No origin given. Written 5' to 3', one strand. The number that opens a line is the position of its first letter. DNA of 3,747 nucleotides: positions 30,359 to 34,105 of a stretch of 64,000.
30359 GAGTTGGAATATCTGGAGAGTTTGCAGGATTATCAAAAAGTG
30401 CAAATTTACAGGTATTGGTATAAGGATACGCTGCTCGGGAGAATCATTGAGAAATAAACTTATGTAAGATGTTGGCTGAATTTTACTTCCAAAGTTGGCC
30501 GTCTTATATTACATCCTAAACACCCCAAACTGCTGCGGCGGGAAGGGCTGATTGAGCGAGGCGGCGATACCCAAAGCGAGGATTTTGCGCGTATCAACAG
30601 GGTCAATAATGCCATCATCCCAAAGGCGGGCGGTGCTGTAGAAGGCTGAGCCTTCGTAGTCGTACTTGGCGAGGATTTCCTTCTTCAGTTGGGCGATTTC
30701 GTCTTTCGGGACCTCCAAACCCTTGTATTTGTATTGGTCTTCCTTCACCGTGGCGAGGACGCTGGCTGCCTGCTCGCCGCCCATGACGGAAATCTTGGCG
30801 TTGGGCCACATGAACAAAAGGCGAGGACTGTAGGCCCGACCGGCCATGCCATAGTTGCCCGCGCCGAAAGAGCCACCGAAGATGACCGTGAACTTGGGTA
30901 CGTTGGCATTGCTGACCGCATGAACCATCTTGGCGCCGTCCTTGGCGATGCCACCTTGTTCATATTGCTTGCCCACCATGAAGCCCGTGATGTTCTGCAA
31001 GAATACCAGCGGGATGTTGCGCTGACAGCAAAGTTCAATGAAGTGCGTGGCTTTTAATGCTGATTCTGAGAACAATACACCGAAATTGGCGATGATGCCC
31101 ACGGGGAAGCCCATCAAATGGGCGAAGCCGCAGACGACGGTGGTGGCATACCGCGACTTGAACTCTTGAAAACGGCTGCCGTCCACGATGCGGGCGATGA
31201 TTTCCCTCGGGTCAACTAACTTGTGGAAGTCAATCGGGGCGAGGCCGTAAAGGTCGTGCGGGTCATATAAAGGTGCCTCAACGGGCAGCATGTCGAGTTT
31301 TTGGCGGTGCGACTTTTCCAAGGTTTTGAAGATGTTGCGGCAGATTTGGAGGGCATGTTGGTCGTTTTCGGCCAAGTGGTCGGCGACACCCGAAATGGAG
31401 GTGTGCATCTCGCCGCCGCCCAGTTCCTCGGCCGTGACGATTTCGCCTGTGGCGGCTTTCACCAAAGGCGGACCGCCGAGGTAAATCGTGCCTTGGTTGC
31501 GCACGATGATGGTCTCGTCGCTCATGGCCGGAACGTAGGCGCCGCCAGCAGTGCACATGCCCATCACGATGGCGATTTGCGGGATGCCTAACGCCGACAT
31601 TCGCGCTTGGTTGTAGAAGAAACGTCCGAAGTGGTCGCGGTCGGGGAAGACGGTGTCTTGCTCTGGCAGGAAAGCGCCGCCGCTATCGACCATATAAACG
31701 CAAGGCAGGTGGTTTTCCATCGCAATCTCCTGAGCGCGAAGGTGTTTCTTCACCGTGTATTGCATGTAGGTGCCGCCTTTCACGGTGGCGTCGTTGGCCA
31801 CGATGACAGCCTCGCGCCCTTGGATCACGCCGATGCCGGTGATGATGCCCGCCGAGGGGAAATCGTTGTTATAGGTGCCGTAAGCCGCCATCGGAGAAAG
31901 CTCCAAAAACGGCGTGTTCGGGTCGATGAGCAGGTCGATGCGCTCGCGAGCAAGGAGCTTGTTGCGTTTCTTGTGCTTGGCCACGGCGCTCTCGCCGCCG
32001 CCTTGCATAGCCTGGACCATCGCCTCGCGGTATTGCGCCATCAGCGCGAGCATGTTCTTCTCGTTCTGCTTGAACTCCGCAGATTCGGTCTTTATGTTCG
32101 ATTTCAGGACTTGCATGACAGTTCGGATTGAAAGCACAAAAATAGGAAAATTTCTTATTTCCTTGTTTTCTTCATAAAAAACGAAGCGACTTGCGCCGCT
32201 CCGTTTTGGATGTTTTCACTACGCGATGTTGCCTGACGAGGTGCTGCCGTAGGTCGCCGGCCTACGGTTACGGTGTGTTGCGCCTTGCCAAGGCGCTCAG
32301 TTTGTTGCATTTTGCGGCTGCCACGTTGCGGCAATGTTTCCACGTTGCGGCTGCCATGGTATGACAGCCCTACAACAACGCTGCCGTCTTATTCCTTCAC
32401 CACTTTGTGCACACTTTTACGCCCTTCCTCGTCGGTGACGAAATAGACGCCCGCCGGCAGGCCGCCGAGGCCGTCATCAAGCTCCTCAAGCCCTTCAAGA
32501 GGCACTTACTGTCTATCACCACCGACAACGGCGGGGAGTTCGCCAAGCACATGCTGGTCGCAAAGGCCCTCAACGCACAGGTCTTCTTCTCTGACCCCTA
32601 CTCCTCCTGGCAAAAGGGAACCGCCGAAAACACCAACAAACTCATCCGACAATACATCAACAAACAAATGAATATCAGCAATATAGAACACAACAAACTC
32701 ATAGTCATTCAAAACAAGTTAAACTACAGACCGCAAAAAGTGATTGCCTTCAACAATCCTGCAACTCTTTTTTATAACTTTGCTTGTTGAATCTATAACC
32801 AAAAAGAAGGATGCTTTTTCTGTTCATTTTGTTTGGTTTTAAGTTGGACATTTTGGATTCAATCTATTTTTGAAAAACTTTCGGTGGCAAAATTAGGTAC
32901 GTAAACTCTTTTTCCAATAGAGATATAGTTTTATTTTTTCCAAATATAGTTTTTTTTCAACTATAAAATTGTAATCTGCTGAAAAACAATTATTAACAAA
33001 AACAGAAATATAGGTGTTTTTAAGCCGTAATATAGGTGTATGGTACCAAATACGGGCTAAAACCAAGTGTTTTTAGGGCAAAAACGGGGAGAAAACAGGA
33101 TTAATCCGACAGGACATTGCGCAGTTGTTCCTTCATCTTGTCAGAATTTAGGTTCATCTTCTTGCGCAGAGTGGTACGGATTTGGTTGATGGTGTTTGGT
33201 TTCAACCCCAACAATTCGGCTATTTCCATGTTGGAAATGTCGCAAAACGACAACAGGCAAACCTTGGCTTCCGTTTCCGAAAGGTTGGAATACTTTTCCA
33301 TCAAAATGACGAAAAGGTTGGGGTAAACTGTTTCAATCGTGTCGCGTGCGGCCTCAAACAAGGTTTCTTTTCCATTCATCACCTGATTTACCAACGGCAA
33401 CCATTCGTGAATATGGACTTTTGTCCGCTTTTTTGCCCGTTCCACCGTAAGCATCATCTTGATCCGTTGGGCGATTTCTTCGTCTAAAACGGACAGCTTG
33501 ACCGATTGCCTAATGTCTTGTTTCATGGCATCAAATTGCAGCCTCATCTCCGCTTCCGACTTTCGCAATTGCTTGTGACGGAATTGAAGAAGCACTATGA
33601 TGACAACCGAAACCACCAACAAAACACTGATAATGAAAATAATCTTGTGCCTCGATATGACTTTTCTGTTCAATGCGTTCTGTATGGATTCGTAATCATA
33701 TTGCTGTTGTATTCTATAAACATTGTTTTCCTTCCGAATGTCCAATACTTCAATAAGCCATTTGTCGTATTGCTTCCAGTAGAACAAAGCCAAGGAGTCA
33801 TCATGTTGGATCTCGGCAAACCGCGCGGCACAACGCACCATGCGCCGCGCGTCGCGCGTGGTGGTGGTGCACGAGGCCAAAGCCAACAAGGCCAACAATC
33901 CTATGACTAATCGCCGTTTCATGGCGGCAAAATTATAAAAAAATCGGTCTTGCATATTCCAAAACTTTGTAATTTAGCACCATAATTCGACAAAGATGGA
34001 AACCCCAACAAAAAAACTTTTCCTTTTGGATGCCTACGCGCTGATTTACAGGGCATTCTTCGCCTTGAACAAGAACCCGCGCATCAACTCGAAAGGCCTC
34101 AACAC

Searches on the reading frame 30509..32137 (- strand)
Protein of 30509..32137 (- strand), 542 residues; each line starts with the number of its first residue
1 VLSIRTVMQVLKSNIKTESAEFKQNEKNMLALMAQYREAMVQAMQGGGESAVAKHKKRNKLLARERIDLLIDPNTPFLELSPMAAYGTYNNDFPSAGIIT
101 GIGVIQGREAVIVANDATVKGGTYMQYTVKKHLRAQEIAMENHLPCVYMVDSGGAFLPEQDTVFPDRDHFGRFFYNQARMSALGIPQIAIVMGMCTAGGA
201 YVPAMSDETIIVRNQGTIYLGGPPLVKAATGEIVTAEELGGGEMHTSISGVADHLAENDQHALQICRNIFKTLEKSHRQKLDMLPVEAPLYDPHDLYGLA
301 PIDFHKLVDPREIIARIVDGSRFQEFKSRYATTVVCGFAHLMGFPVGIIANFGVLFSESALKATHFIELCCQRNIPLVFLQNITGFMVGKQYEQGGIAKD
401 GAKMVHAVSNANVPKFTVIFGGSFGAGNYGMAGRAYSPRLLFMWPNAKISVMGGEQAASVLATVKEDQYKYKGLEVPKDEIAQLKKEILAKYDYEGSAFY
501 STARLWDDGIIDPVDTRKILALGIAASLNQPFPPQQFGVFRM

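Call 42: search_protein_families(library=pfam, proteins=[window:30509-32137:-], max_evalue=0.001)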
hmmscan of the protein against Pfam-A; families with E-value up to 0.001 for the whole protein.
window:30509-32137:- (542 aa): 2 families
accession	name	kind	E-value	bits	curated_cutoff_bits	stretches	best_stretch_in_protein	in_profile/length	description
PF01039.27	Carboxyl_trans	-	1.6e-148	495.9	22.3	1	55-531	2-482/493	Carboxyl transferase domain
PF03255.19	ACCA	-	1.5e-13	51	23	2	6-214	13-215/310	Acetyl co-enzyme A carboxylase carboxyltransferase-like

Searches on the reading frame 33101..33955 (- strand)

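Call 42: search_protein_families(library=pfam, proteins=[window:33101-33955:-], max_evalue=0.001)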
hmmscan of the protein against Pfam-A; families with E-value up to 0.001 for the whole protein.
window:33101-33955:- (284 aa): 1 family
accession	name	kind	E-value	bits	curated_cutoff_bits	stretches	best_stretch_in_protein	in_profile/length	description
PF00196.25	GerE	-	6.6e-06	26.1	23.5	1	224-272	2-50/57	Bacterial regulatory proteins, luxR family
